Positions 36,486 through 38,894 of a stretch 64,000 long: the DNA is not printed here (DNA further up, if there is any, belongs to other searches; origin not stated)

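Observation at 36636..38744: N-myristoylation-motif, sAC-like tandem cyclase-homology protein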

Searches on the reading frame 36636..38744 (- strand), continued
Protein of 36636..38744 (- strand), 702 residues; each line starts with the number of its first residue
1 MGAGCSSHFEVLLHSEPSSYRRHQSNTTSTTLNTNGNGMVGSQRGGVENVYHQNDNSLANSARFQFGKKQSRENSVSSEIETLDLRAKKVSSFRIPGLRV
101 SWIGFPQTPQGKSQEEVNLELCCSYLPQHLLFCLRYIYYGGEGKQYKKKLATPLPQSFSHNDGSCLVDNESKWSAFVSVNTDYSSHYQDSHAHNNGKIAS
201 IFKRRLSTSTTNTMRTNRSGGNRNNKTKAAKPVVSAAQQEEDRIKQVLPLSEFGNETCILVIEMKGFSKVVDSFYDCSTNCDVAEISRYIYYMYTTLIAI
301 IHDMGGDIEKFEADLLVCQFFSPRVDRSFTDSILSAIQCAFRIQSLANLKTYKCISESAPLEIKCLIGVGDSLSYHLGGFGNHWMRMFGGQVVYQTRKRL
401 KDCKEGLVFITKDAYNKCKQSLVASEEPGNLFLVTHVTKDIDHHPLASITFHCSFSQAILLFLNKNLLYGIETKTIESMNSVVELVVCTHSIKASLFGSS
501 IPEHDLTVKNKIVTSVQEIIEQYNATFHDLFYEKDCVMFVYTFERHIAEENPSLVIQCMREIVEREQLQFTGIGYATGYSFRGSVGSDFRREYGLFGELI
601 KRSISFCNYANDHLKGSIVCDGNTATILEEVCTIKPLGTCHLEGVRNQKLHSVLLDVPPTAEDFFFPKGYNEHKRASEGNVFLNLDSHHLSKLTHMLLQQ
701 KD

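Call 24: search_protein_families(library=pfam, proteins=[P0003, P0004, P0005, P0006, P0007, P0010, P0057, P0002], max_evalue=0.01)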
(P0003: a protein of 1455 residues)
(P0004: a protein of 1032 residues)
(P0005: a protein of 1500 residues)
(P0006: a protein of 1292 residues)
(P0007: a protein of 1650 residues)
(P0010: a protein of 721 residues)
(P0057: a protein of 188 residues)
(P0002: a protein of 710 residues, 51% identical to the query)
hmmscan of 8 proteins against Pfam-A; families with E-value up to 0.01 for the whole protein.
P0003 (1455 aa): 1 family
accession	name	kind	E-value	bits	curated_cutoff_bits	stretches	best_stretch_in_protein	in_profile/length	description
PF00211.25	Guanylate_cyc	-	9.8e-17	61.6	21.9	2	492-571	97-175/183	Adenylate and Guanylate cyclase catalytic domain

P0004 (1032 aa): 6 families
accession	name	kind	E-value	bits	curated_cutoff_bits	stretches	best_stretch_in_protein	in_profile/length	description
PF13191.12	AAA_16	-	8.5e-05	23.5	32.6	1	604-783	25-158/167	AAA ATPase domain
PF00211.25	Guanylate_cyc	-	0.00012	22.1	21.9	0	210-312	69-168/183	Adenylate and Guanylate cyclase catalytic domain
PF07693.20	KAP_NTPase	-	0.00025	20.8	20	1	599-708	16-106/293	KAP family P-loop domain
PF05729.18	NACHT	-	0.00034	20.9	26.7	1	605-651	2-47/167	NACHT domain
PF13401.12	AAA_22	-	0.0012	19.6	27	0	602-637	4-33/130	AAA domain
PF20720.3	nSTAND3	-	0.0013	18.9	27.2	1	596-630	10-44/155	Novel STAND NTPase 3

P0005 (1500 aa): 3 families
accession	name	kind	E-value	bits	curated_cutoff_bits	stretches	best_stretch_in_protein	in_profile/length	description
PF00211.25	Guanylate_cyc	-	2.8e-09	37.3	21.9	1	415-515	82-180/183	Adenylate and Guanylate cyclase catalytic domain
PF13191.12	AAA_16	-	0.00048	21.1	32.6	1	584-637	22-73/167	AAA ATPase domain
PF13401.12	AAA_22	-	0.0033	18.2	27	0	587-621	6-42/130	AAA domain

P0006 (1292 aa): 4 families
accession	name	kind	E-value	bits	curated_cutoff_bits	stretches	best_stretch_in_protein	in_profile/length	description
PF00211.25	Guanylate_cyc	-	1.9e-17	63.9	21.9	2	201-324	8-122/183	Adenylate and Guanylate cyclase catalytic domain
PF13191.12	AAA_16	-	2.2e-12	48.2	32.6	1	675-883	3-165/167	AAA ATPase domain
PF13604.12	AAA_30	-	0.0043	17.2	27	0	690-734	11-54/191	AAA domain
PF05496.18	RuvB_N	-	0.0089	16.2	27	0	674-736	9-69/159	Holliday junction DNA helicase RuvB P-loop domain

P0007 (1650 aa): 1 family
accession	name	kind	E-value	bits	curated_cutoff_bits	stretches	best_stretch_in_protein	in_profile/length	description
PF00211.25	Guanylate_cyc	-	3.1e-17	63.2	21.9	2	123-287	4-156/183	Adenylate and Guanylate cyclase catalytic domain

P0010 (721 aa): 1 family
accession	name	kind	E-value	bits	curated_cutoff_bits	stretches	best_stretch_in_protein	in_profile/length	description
PF00211.25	Guanylate_cyc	-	2.8e-18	66.6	21.9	2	274-440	9-165/183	Adenylate and Guanylate cyclase catalytic domain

P0057 (188 aa): 0 families

P0002 (710 aa): 0 families

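Call 27: list_cluster_members(proteins=[P0003, P0004, P0057, P0002, P0005, P0007, P0010])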
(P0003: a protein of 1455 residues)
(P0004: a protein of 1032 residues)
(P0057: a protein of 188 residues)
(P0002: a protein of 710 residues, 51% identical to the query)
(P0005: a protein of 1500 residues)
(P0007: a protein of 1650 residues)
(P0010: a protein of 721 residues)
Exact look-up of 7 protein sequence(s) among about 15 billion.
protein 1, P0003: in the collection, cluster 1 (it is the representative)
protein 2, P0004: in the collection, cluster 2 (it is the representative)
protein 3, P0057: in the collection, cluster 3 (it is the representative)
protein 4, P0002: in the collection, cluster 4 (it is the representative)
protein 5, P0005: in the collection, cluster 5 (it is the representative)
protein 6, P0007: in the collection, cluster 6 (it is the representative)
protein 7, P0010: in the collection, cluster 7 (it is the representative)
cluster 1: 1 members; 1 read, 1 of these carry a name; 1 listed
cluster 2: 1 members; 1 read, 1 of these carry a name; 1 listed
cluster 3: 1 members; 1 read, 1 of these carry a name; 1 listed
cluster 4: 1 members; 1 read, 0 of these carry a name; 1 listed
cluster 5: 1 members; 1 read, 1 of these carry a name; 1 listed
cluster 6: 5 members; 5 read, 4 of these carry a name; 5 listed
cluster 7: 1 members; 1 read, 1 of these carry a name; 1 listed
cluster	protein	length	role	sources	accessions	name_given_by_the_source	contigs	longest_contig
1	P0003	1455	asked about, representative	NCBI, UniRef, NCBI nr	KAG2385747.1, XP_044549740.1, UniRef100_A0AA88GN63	hypothetical protein C9374_002896 [Naegleria lovaniensis] | Guanylate cyclase domain-containing protein n=1 Tax=Naegleria lovaniensis TaxID=51637 ... | uncharacterized protein C9374_002896 [Naegleria lovaniensis]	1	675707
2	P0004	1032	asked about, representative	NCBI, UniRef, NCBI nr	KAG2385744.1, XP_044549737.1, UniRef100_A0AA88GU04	hypothetical protein C9374_002893 [Naegleria lovaniensis] | Uncharacterized protein n=1 Tax=Naegleria lovaniensis TaxID=51637 RepID=A0AA88GU04_NAELO | uncharacterized protein C9374_002893 [Naegleria lovaniensis]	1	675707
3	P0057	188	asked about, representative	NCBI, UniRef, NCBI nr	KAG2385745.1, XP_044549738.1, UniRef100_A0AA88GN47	hypothetical protein C9374_002894 [Naegleria lovaniensis] | Uncharacterized protein n=1 Tax=Naegleria lovaniensis TaxID=51637 RepID=A0AA88GN47_NAELO | uncharacterized protein C9374_002894 [Naegleria lovaniensis]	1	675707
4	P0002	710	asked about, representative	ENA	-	-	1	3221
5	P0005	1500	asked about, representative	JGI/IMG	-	class 3 adenylate cyclase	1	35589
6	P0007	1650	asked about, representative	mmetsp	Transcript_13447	Transcript_13447/g.20330 ORF Transcript_13447/g.20330 Transcript_13447/m.20330 ...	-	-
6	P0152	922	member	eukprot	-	CAMPEP_0117434336 /NCGR_PEP_ID=MMETSP0758-20121206/13598_1 /TAXON_ID=63605 ...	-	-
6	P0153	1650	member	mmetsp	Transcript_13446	Transcript_13446/g.20328 ORF Transcript_13446/g.20328 Transcript_13446/m.20328 ...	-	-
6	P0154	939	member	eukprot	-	CAMPEP_0117430802 /NCGR_PEP_ID=MMETSP0758-20121206/10348_1 /TAXON_ID=63605 ...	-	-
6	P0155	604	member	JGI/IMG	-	-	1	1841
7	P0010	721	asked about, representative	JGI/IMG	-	class 3 adenylate cyclase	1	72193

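Call 39: find_homologous_proteins(query=A2, max_evalue=0.00001)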
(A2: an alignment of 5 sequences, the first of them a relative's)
Query A2 (5 sequences) (702 aa, profile of the alignment): 2 proteins with E <= 0.00001 among 8000 candidates.
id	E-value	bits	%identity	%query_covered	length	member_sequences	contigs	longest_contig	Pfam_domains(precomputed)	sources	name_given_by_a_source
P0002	1.3e-291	987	51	89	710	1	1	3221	-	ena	-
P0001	2.6e-288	976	100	100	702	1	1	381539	-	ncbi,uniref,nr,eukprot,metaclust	ncbi:predicted protein [Naegleria gruberi]|uniref:Predicted protein n=1 Tax=Naegleria gruberi TaxID=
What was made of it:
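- Tried and rejected: With alignment A2 it returned only the two known orthologs, probably because low-complexity words filled the candidate list (call 39), so it was wasted.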
